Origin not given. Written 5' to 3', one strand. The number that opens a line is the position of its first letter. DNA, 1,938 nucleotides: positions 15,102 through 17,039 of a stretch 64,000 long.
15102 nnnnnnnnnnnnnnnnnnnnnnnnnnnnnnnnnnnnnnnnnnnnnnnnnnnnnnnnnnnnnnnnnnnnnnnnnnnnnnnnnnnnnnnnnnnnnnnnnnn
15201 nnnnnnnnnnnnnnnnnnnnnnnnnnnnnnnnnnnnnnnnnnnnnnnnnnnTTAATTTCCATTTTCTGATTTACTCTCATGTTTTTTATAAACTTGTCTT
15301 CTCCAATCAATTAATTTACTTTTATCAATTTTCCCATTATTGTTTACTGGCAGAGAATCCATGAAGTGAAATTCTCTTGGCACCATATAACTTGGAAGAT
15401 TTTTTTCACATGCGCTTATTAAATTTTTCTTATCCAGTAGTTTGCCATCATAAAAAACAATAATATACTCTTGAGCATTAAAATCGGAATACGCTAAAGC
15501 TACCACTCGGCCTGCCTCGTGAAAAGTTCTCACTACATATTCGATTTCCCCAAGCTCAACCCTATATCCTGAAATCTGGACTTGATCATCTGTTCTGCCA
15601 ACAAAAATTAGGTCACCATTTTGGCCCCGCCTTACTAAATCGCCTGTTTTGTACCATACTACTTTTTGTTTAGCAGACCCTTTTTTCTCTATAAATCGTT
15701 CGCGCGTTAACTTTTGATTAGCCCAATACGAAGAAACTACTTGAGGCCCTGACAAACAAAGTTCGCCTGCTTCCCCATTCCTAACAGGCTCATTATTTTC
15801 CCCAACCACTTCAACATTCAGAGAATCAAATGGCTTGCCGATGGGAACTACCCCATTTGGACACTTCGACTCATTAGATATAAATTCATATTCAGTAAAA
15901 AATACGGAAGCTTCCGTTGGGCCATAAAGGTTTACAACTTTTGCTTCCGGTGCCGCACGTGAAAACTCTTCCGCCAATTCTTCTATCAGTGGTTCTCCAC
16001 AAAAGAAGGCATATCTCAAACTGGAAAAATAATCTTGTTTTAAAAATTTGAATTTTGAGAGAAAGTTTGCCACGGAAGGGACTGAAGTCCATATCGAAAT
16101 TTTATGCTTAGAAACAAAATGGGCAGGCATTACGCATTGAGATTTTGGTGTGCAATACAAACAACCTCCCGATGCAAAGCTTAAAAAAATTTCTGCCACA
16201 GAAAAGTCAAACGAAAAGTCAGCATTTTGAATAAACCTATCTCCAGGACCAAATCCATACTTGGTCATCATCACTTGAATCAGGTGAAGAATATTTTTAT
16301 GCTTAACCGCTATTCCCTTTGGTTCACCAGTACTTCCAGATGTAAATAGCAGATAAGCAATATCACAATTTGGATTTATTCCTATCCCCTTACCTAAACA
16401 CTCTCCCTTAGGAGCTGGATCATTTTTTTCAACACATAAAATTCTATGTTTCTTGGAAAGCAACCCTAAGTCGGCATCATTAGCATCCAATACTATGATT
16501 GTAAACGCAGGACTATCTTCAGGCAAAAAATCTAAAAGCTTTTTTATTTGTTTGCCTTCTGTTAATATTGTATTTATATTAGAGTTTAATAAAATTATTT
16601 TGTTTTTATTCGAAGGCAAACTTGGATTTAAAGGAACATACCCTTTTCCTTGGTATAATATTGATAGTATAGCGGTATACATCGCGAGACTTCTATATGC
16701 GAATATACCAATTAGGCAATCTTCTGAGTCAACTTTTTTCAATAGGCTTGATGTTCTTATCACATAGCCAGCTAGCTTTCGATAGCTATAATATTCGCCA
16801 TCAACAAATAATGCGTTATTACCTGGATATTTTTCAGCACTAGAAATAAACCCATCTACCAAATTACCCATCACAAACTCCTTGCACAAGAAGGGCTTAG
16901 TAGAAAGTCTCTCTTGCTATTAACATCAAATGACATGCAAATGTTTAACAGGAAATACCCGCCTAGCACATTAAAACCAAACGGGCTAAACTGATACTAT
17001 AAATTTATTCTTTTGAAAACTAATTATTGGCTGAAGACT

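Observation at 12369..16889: Dlt/NRPS-like aminoacylation module (adenylation enzyme + carrier fusion + formyltransferase) inside a nonulosonate locus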

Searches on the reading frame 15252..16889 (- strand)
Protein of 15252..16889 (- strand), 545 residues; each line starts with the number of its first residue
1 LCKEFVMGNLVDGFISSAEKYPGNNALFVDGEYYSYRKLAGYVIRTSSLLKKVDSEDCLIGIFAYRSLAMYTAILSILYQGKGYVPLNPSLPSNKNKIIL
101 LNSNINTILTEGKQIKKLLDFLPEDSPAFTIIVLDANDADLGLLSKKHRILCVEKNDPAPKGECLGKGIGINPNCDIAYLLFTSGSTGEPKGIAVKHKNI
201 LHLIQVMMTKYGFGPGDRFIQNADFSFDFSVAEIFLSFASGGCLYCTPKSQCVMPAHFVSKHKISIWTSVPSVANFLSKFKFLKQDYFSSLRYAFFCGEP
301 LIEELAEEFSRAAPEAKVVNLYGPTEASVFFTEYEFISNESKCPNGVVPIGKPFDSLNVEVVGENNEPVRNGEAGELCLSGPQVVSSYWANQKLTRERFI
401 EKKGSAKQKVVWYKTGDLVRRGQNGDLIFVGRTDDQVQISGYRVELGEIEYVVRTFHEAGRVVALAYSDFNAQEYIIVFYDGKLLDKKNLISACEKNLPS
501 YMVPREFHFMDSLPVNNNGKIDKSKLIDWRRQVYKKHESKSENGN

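Call 3: search_protein_families(library=pfam, proteins=[window:15252-16889:-])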
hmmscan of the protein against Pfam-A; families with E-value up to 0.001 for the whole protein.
window:15252-16889:- (545 aa): 2 families
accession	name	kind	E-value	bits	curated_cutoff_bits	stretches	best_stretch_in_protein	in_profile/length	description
PF00501.34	AMP-binding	-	2e-67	228.1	29.9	1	17-389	4-384/384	AMP-binding enzyme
PF13193.12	AMP-binding_C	-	0.00013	23.2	24.5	1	484-520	41-76/76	AMP-binding enzyme C-terminal domain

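Call 4: search_protein_families(library=ncbifam, proteins=[window:15252-16889:-])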
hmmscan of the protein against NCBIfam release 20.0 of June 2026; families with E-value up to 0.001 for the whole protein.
window:15252-16889:- (545 aa): 102 families (the best 25 are shown)
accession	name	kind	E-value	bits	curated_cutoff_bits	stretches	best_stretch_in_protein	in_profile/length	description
TIGR01733.1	AA-adenyl-dom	subfamily_domain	6.2e-96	321.7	317.4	1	35-462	1-407/409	amino acid adenylation domain-containing protein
NF003417.0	PRK04813.1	subfamily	8.7e-77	258.8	476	2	176-528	145-501/505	D-alanine--poly(phosphoribitol) ligase subunit DltA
TIGR01734.1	D-ala-DACP-lig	equivalog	2.7e-74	250.6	559.85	1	14-528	6-500/504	D-alanine--poly(phosphoribitol) ligase subunit DltA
TIGR03098.1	ligase_PEP_1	hypoth_equivalog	4.3e-70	236.6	592.35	1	16-526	8-514/517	acyl-CoA ligase (AMP-forming), exosortase A system-associated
NF047350.1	aureusi_NRPS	equivalog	2.6e-67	226.9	2500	1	14-539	1440-1921/2373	aureusimine non-ribosomal peptide synthetase AusA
NF004282.0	PRK05691.1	subfamily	4.9e-62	208.7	4090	1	14-532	1137-1630/4334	non-ribosomal peptide synthase/polyketide synthase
NF038078.1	NRPS_MxcG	equivalog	8.8e-62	208.8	2300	1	11-530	459-960/1442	myxochelin non-ribosomal peptide synthetase MxcG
NF041803.1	NRPS_SolG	exception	4.9e-61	206.5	2200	1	19-526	572-1070/1163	solanimycin non-ribosomal peptide synthetase SolG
NF004837.0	PRK06187.1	subfamily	4e-53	180.5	476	1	13-533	13-522/531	long-chain-fatty-acid--CoA ligase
NF007605.2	PRK10252.1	equivalog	5.1e-53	179.9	2400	1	175-526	594-957/1292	enterobactin non-ribosomal peptide synthetase EntF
NF006182.0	PRK08316.1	subfamily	1e-40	139.8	663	1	15-527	18-514/523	fatty acyl-CoA synthetase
NF005702.0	PRK07514.1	subfamily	2.8e-38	131.5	558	1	29-535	25-505/506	malonyl-CoA synthase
NF052269.1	Staph_lig_FadD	equivalog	8.7e-38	129.9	650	1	55-532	51-495/499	long-chain-fatty-acid--CoA ligase FadD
NF006386.0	PRK08633.1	equivalog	3.2e-37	127.8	1221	1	34-523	642-1134/1147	acyl-[ACP]--phospholipid O-acyltransferase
NF005307.0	PRK06839.1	equivalog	6.7e-37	127.3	748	1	22-531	16-494/496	o-succinylbenzoate--CoA ligase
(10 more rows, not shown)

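Call 38: search_solved_structures(query=window:15252-16871:-, max_evalue=1e-20, show_alignments=3)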
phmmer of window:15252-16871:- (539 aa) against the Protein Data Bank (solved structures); distinct sequences matched with E-value up to 1e-20: 83 (the best 60 are shown).
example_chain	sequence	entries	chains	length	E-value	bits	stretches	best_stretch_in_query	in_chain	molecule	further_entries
6mfy_A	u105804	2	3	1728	8.6e-102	345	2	15-520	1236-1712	Linear gramicidin synthase subunit A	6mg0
9be3_A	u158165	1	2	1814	9.4e-102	344.9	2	15-520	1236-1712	Linear gramicidin synthase subunit A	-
9be4_A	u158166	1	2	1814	9.4e-102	344.9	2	15-520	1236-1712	Linear gramicidin synthase subunit A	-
9meh_A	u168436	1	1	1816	9.4e-102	344.8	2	15-520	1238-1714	Linear gramicidin synthase subunit A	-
6mfz_A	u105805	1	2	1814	9.6e-102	344.8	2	15-520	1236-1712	Linear gramicidin synthase subunit A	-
8xjz_C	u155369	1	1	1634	3.6e-96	326.4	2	170-526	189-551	Peptide synthetase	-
4oxi_A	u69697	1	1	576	1.4e-68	235.3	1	20-520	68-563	Enterobactin synthetase component F-related protein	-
6akd_A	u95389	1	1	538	2e-67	231.6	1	25-522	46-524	AMP-dependent synthetase and ligase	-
8k4r_A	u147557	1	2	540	1.2e-66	229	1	40-520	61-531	Non-ribosomal peptide synthetase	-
9bfd_A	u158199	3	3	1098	6.8e-61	210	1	8-520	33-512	Tyrocidine synthase 1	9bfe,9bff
6p1j_A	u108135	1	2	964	1.1e-57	199.4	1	163-518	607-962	Txo2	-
3e7w_A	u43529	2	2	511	4.5e-57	197.4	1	171-520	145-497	D-alanine--poly(phosphoribitol) ligase subunit 1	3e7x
1amu_A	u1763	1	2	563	1.8e-55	192.1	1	167-520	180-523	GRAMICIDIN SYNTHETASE 1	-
6ea3_B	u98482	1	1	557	4.7e-55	190.8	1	12-521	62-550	adenylation domain of Fuscachelin synthetase component H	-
4d4g_A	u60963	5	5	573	1.6e-54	189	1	165-520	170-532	APNAA1 | APNA A1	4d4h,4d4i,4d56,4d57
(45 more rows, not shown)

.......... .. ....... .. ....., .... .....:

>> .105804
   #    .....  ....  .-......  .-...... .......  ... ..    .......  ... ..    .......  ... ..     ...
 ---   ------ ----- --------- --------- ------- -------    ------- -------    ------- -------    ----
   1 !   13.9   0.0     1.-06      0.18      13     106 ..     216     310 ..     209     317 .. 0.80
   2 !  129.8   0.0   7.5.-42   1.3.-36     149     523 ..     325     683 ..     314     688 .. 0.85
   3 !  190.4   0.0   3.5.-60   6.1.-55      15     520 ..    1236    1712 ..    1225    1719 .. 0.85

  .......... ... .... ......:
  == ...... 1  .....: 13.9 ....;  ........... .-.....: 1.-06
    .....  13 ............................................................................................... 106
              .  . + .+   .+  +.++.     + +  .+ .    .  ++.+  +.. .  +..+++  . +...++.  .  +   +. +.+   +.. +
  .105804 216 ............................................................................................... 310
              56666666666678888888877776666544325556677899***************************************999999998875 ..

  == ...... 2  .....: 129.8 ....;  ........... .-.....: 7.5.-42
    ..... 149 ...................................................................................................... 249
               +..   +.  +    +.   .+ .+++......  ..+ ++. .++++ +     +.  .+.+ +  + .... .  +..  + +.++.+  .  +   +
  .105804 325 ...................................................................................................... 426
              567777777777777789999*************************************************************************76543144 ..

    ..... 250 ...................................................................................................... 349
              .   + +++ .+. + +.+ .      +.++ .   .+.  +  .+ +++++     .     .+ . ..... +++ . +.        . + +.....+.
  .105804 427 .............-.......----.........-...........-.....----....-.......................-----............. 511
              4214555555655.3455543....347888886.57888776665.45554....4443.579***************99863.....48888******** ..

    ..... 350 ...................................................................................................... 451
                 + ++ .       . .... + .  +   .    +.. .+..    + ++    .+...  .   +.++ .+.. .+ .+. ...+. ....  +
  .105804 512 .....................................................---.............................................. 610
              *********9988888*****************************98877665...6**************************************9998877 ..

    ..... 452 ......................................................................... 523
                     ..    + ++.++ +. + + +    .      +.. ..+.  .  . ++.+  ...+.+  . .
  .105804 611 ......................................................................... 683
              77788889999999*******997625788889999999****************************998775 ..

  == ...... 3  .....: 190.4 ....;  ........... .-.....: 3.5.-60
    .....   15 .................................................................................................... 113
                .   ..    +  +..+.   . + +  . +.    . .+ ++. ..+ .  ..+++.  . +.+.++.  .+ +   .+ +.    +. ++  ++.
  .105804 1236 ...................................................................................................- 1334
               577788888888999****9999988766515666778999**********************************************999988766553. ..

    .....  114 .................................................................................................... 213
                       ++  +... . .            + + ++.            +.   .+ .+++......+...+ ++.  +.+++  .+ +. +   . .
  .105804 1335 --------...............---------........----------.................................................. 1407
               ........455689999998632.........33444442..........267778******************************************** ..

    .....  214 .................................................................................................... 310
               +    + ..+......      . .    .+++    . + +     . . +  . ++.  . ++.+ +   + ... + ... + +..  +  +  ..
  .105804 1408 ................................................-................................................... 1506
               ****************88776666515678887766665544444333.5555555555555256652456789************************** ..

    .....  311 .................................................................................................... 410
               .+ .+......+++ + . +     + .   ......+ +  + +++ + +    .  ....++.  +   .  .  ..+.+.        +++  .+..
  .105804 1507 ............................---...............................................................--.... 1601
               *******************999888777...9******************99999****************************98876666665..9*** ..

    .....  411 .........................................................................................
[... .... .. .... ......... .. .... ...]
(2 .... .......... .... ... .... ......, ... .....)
